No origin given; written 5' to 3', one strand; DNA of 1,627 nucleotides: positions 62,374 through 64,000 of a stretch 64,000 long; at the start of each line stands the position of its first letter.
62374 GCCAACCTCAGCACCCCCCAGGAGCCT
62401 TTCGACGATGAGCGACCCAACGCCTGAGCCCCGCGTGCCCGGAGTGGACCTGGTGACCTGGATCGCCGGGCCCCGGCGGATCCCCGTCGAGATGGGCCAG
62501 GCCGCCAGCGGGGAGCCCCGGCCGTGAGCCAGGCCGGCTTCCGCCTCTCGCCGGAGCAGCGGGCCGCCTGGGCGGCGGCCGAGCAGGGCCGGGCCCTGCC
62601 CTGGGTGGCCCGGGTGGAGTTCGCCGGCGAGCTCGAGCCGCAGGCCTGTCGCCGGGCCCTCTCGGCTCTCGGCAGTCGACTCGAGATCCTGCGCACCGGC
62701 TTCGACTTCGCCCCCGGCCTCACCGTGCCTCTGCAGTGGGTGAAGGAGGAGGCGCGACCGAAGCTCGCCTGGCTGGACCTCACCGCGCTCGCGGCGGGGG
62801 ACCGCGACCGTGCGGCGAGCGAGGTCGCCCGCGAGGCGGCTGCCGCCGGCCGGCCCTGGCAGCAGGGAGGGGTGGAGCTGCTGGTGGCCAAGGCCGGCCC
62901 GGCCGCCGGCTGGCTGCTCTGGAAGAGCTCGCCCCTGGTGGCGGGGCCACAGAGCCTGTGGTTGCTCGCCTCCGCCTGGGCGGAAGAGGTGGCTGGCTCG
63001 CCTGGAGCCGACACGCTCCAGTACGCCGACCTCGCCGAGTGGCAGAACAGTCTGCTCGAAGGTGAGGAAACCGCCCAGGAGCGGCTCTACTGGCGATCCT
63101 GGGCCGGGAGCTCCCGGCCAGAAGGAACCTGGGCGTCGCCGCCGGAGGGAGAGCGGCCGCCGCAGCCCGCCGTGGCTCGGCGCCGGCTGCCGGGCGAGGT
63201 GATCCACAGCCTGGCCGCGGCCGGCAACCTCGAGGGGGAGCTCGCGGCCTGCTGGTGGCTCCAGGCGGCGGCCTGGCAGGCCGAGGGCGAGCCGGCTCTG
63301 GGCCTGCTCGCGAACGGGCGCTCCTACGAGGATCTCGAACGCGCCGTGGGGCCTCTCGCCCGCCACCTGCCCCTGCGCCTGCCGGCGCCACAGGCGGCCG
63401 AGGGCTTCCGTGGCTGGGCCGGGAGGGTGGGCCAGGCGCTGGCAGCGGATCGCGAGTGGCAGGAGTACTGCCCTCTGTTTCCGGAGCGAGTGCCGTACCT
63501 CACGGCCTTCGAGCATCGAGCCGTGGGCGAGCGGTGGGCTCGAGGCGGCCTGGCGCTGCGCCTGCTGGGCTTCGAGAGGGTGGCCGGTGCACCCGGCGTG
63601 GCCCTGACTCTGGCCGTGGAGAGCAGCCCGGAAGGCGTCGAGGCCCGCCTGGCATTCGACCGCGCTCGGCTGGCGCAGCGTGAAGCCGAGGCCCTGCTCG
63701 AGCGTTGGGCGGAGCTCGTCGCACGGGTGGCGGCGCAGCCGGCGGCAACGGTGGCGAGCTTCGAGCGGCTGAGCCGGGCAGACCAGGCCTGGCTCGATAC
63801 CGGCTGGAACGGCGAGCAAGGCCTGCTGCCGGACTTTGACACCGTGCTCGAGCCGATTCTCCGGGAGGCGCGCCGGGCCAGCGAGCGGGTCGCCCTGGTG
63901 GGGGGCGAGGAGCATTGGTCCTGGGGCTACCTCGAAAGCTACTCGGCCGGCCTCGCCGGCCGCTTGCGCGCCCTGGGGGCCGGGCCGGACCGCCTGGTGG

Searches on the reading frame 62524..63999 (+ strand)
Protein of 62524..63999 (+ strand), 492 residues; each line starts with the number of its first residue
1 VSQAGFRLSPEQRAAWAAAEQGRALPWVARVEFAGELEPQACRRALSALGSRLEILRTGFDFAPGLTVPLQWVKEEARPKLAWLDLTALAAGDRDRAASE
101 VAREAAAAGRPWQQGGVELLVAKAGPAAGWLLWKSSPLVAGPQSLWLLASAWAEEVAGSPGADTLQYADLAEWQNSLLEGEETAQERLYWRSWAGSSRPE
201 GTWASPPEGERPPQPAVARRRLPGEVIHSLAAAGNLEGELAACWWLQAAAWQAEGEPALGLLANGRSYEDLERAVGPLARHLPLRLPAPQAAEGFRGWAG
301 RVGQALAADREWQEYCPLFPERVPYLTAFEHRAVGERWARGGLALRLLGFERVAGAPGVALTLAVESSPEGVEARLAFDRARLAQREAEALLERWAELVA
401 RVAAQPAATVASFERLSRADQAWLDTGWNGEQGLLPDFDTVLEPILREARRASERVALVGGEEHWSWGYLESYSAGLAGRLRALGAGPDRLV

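Call 5: search_protein_families(library=pfam, proteins=[window:62524-63999:+], max_evalue=0.01)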
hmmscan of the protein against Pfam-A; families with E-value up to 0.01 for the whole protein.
window:62524-63999:+ (492 aa): 1 family
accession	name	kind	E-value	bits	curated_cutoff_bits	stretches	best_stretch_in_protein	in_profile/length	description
PF00668.25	Condensation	-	4.1e-14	52.6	30.6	2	29-105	31-106/456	Condensation domain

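Call 22: find_related_loci(query=window:62524-63999:+, collection=genome_contigs, flank=10000)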
Query window:62524-63999:+ (492 aa) in genome_contigs; peptide patterns used: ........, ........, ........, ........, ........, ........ (x = any residue, [..] = any of these).
366 stretches matched a pattern; 136 encode a relative of the query (tblastn E <= 1e-3); the best 80 are kept; 80 distinct loci.
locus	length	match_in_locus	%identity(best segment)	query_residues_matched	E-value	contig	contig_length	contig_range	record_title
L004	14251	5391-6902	26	5-492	1e-41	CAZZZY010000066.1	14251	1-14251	MAG: uncultured Acetobacteraceae bacterium isolate Green_W.bin.2 genome assembly, contig: NODE_117_length_14251_cov_7.18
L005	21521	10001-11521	26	5-492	4e-41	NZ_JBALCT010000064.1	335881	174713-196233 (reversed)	MAG: Nostoc sp. isolate P12569 bin 5 NODE_3_length_335881_cov_206.768192, whole genome shotgun sequence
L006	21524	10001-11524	25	5-492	3e-40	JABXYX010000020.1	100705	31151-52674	Brasilonema sp. CT11 contig241, whole genome shotgun sequence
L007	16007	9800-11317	28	5-492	7e-39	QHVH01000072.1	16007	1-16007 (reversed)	MAG: Blastocatellia bacterium AA13 isolate gp4 AA13 14_0929_09_20cm_scaffold_1077_curated, whole genome shotgun sequence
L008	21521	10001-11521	25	5-492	6e-39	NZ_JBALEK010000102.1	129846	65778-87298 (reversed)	MAG: Nostoc sp. isolate P6620 bin 4 NODE_69_length_129846_cov_41.627664, whole genome shotgun sequence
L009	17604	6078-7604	28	2-489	3e-38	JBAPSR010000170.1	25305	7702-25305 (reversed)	MAG: Candidatus Binataceae bacterium isolate MFD01145_ilm_asm_bin37 k127_479665, whole genome shotgun sequence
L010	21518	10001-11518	26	5-489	7e-38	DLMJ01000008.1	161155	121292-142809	MAG TPA_asm: Candidatus Binatus soli isolate UBA7539 UBA7539_contig_539, whole genome shotgun sequence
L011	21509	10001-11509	28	5-489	6e-38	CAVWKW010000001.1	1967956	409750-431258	MAG: uncultured delta proteobacterium isolate MFD04434.bin.1.117 genome assembly, contig: contig_3121, whole genome shot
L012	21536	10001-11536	27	5-492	1e-37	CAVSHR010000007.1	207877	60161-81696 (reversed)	MAG: uncultured delta proteobacterium isolate MFD05684.bin.2.48 genome assembly, contig: contig_52040, whole genome shot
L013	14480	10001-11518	28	5-489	2e-37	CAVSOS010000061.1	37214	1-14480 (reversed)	MAG: uncultured proteobacterium isolate MFD03044.bin.2.50 genome assembly, contig: contig_55981, whole genome shotgun se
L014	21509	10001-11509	28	5-489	7e-37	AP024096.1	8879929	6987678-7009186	Ktedonobacteria bacterium brp13 DNA, complete genome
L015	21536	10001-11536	26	5-492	9e-37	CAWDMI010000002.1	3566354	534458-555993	MAG: uncultured delta proteobacterium isolate MFD04944.bin.2.54 genome assembly, contig: contig_25315, whole genome shot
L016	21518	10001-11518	28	5-489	7e-37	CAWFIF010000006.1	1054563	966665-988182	MAG: uncultured delta proteobacterium isolate MFD02248.bin.1.46 genome assembly, contig: contig_8336, whole genome shotg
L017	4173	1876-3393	27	5-489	2e-36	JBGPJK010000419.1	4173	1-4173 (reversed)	MAG: Terriglobia bacterium isolate OBJ_0618_7090110_311 k141_5913521_length_4173_cov_21.9115, whole genome shotgun seque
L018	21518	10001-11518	27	5-489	3e-36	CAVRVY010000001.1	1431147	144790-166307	MAG: uncultured delta proteobacterium isolate MFD05512.bin.2.52 genome assembly, contig: contig_11165, whole genome shot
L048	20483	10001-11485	31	2-492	1e-30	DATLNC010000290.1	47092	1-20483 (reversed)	MAG TPA_asm: Thermoanaerobaculia bacterium isolate SMAG_U13790 k141_1564124, whole genome shotgun sequence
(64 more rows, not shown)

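Call 28: find_homologous_proteins(query=window:62524-63999:+, max_evalue=1e-10)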
Query window:62524-63999:+ (492 aa): 7 proteins with E <= 1e-10 among 8000 candidates.
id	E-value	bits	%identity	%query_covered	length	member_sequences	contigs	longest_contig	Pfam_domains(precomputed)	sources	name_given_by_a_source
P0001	3.5e-31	127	26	99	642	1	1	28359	PF00668.26,PF00501.35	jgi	-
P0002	6.3e-31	126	29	99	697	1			PF00668.26,PF00501.35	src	-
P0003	2.6e-28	117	28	85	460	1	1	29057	PF00668.26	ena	-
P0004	6.2e-26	110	27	99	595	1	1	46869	PF00668.26,PF00501.35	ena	-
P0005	2.0e-25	108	27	99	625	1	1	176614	PF00668.26,PF00501.35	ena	-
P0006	2.0e-23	101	30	99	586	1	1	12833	PF00668.26,PF00501.35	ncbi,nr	ncbi:MAG TPA: hypothetical protein DD490_14835, partial [Acidobacteria bacterium]|nr:hypothetical pr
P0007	4.8e-20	90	30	63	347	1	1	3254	PF00668.26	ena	-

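Call 29: find_related_loci(query=window:62524-63999:+, collection=metagenome_contigs, flank=10000)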
Query window:62524-63999:+ (492 aa) in metagenome_contigs; peptide patterns used: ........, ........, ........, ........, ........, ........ (x = any residue, [..] = any of these).
411 stretches matched a pattern; 147 encode a relative of the query (tblastn E <= 1e-3); the best 80 are kept; 80 distinct loci.
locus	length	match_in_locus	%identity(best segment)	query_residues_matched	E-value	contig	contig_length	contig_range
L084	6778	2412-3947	28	5-492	6e-44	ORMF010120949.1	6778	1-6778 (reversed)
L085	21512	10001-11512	28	5-487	2e-41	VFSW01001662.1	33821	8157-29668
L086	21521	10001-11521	28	4-492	7e-41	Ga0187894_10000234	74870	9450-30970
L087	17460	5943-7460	27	5-492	3e-40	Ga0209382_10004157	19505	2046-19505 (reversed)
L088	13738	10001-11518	27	5-492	4e-40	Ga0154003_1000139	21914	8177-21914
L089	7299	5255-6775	28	5-492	4e-40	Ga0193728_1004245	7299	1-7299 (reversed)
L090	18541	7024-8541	28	5-489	3e-39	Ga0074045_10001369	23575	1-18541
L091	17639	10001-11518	28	5-489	3e-39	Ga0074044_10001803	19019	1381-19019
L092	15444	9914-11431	28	5-492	5e-39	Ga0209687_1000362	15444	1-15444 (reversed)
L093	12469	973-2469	29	1-492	2e-38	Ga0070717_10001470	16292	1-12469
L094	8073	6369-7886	28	5-492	9e-39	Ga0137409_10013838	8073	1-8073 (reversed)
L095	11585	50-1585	27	5-492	3e-37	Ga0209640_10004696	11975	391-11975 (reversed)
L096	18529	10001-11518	29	5-489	6e-37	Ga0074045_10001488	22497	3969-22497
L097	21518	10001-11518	28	5-489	2e-36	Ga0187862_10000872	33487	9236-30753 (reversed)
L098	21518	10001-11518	27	5-489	2e-36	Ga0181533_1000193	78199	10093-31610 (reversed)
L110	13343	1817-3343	25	5-492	2e-35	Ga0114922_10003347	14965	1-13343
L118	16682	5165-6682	31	2-489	1e-34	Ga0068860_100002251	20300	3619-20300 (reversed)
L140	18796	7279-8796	26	5-492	1e-29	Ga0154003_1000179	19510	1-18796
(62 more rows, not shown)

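Call 38: search_protein_families(library=pfam, proteins=[L010:426-2357:+, L010:2360-8386:+, L010:8386-9948:+, L010:9980-17209:+, L010:17483-18232:+, L010:18255-19064:+, L010:19289-20275:+], max_evalue=0.0001)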
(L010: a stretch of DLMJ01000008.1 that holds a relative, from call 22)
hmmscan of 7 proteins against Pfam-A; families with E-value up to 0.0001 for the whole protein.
L010:426-2357:+ (644 aa): 3 families
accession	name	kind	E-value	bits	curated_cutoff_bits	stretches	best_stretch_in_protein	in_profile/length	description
PF00501.34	AMP-binding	-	2.6e-61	208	29.9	1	58-460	2-384/384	AMP-binding enzyme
PF23024.1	AMP-dom_DIP2-like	-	1.8e-09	38.1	27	0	584-639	52-107/110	Disco-interacting protein 2-like, AMP domain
PF24919.1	Mug62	-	8.5e-05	22.7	27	0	533-638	51-148/164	Meiotically up-regulated gene 62 protein-like domain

L010:2360-8386:+ (2009 aa): 13 families
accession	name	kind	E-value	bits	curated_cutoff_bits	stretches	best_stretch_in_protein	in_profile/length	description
PF00109.32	ketoacyl-synt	-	2e-98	329.4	20.8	1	122-370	2-252/252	Beta-ketoacyl synthase, N-terminal domain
PF00698.26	Acyl_transf_1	-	2.3e-93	313.6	32.7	1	660-962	1-300/319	Acyl transferase domain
PF08659.16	KR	-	5.1e-67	225.7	22.6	1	1582-1774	1-179/180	KR domain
PF02801.28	Ketoacyl-synt_C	-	8.6e-45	152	20.8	1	378-496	1-119/119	Beta-ketoacyl synthase, C-terminal domain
PF14765.12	PS-DH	-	1.1e-39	136.1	23.7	1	1166-1322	3-163/166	Polyketide synthase dehydratase N-terminal domain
PF00550.31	PP-binding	-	1.2e-26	93.2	20.8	2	1881-1941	2-62/67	Phosphopantetheine attachment site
PF21089.3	PKS_DH_N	-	2.5e-26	92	27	1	1031-1132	1-102/103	Polyketide synthase dehydratase domain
PF16197.11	KAsynt_C_assoc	-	1.6e-17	64.3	33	1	498-619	1-107/111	Ketoacyl-synthetase C-terminal extension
PF23297.2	ACP_SdgA_C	-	1.7e-14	54.1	27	1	1876-1946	9-79/95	Highly reducing polyketide synthase sdgA, C-terminal ACP domain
PF22621.2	CurL-like_PKS_C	-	3.6e-13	49.7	27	1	570-633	1-63/64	CurL-like, PKS C-terminal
PF21394.3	Beta-ketacyl_N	-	1.2e-10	41.8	26.9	1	1360-1524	1-153/170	Beta-ketoacyl synthase-like, N-terminal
PF00106.31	adh_short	-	6.3e-06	26.2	26.6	0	1585-1756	4-161/195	short chain dehydrogenase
PF22336.2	RhiE-like_linker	-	4.3e-05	23.8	27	0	574-639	2-65/67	RhiE-like, KS-MAT linker domain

L010:8386-9948:+ (521 aa): 1 family
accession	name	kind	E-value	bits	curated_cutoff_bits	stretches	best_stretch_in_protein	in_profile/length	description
PF00668.25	Condensation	-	6.5e-105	351.9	30.6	1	35-487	4-452/456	Condensation domain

L010:9980-17209:+ (2410 aa): 6 families
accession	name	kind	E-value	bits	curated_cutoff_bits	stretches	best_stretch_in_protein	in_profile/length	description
PF00668.25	Condensation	-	1.6e-200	667.1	30.6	2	1064-1510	3-456/456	Condensation domain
PF00501.34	AMP-binding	-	1.2e-183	610.7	29.9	2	469-816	1-383/384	AMP-binding enzyme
PF00975.26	Thioesterase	-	1.6e-34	120.5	26.4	1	2135-2382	1-223/226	Thioesterase domain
PF00550.31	PP-binding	-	2.3e-34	117.9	20.8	2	981-1042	2-65/67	Phosphopantetheine attachment site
PF13193.12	AMP-binding_C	-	5.8e-26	91.7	24.5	2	1945-2020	1-76/76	AMP-binding enzyme C-terminal domain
PF12697.13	Abhydrolase_6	-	1e-05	26.8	26.3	1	2138-2374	2-212/217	Alpha/beta hydrolase family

L010:17483-18232:+ (250 aa): 2 families
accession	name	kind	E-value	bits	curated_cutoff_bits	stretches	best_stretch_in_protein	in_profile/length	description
PF00975.26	Thioesterase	-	2.2e-48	165.9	26.4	1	26-238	2-212/226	Thioesterase domain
PF12697.13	Abhydrolase_6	-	2.2e-07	32.2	26.3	1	35-239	9-211/217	Alpha/beta hydrolase family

L010:18255-19064:+ (270 aa): 2 families
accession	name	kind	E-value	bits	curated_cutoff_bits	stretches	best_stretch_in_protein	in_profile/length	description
PF01648.25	ACPS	-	4.4e-19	69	25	1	132-237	2-109/111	4'-phosphopantetheinyl transferase superfamily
PF22624.1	AASDHPPT_N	-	8.5e-07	29.6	27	1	40-121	9-92/100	4'-phosphopantetheinyl transferase, N-terminal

L010:19289-20275:+ (329 aa): 0 families

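Call 44: search_protein_families(library=pfam, proteins=[L140:2004-3128:+, L140:3325-4947:+, L140:5179-6369:+, L140:6548-7093:+, L110:9894-11570:+, L110:11561-13342:+], max_evalue=0.001)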
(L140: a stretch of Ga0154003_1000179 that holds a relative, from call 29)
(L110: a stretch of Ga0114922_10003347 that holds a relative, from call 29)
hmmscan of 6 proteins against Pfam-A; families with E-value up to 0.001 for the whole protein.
L140:2004-3128:+ (375 aa): 3 families
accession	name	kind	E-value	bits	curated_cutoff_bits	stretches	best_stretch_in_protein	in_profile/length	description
PF00903.31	Glyoxalase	-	7.3e-21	75.2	20.6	2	182-295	2-104/121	Glyoxalase/Bleomycin resistance protein/Dioxygenase superfamily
PF13669.12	Glyoxalase_4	-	3.7e-13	50.2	27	2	183-290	1-97/109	Glyoxalase/Bleomycin resistance protein/Dioxygenase superfamily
PF14696.12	Glyoxalase_5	-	1.7e-09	38.4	27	1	19-125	4-101/139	Hydroxyphenylpyruvate dioxygenase, HPPD, N-terminal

L140:3325-4947:+ (541 aa): 2 families
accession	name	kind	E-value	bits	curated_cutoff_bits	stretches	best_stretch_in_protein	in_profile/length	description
PF04055.27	Radical_SAM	-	1.3e-22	81.1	29.5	1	250-409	3-166/166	Radical SAM superfamily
PF02310.24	B12-binding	-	1.7e-08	34.8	32.1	1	71-152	10-91/121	B12 binding domain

L140:5179-6369:+ (397 aa): 1 family
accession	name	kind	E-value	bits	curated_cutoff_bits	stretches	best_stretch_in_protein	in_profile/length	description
PF00155.27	Aminotran_1_2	-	1.2e-35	123.9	19.7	1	45-387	18-361/361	Aminotransferase class I and II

L140:6548-7093:+ (182 aa): 0 families

L110:9894-11570:+ (559 aa): 2 families
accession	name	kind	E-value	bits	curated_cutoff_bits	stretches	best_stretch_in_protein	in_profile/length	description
PF04055.27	Radical_SAM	-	1.8e-27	96.9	29.5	1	271-430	4-166/166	Radical SAM superfamily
PF02310.24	B12-binding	-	1.7e-09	37.9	32.1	1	94-192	11-107/121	B12 binding domain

L110:11561-13342:+ (594 aa): 2 families
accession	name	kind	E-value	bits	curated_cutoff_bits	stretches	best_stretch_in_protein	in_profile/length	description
PF00501.34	AMP-binding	-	3.7e-67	227.2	29.9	1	286-586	1-336/384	AMP-binding enzyme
PF00668.25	Condensation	-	1.5e-30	106.7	30.6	1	26-266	191-456/456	Condensation domain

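Call 47: search_solved_structures(query=window:62524-63813:+, max_evalue=0.01)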
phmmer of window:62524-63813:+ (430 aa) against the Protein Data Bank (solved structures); distinct sequences matched with E-value up to 0.01: 1.
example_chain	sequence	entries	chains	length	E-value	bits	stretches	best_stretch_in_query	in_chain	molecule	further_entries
8z0q_C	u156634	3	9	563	1.1e-06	31.3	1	133-414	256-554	Special condensation domain in NRPS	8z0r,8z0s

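Call 49: search_solved_structures(query=window:62524-63813:+, max_evalue=10, show_alignments=1)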
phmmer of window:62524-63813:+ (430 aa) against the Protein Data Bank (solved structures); distinct sequences matched with E-value up to 10: 12.
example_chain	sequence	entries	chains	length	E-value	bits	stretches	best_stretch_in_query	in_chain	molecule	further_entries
8z0q_C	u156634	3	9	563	1.1e-06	31.3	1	133-414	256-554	Special condensation domain in NRPS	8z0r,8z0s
8hlk_A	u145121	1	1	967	0.12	14.7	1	229-429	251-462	Microcystin synthetase B (Fragment)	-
6mfx_A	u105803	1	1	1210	0.34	13.2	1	166-288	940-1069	Linear gramicidin synthase subunit A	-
6mfw_A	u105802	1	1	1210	0.34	13.2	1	166-288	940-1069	Linear gramicidin synthase subunit A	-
3pl2_A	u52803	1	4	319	0.36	13.2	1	69-142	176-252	Sugar kinase, ribokinase family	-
6mfy_A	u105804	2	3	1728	0.54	12.6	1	166-288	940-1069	Linear gramicidin synthase subunit A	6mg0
9be3_A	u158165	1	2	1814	0.57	12.5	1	166-288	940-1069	Linear gramicidin synthase subunit A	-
9be4_A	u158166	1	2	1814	0.57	12.5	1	166-288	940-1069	Linear gramicidin synthase subunit A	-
9meh_A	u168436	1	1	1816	0.57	12.5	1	166-288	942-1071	Linear gramicidin synthase subunit A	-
6mfz_A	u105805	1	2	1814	0.57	12.5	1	166-288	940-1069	Linear gramicidin synthase subunit A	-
8xjz_C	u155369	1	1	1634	0.59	12.4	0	164-293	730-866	Peptide synthetase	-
5u89_A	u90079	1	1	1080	1.1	11.6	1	31-193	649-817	Amino acid adenylation domain protein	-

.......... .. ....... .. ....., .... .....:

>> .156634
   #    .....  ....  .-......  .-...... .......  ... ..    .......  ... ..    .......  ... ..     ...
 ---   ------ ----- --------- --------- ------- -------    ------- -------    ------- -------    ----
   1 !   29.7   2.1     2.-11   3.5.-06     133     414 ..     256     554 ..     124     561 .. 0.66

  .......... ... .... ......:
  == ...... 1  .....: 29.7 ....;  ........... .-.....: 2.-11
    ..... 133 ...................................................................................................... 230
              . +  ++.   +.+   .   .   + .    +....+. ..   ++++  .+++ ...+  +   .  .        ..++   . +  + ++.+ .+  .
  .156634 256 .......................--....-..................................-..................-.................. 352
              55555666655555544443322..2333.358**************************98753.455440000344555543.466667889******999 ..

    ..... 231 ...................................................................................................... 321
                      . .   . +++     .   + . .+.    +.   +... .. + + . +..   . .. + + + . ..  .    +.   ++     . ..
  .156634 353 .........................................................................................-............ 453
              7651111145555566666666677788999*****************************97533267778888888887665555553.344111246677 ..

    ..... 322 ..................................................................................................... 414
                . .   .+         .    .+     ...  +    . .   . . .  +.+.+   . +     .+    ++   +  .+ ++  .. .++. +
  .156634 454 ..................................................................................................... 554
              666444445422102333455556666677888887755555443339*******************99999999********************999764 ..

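Call 79: search_protein_families(library=ncbifam, proteins=[window:62524-63813:+], max_evalue=0.001)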
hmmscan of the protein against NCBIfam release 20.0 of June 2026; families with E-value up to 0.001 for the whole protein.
window:62524-63813:+ (430 aa): 1 family
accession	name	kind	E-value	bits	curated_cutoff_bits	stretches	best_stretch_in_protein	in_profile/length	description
NF004282.0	PRK05691.1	subfamily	7.6e-10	35.4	4090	1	16-202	689-881/4334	non-ribosomal peptide synthase/polyketide synthase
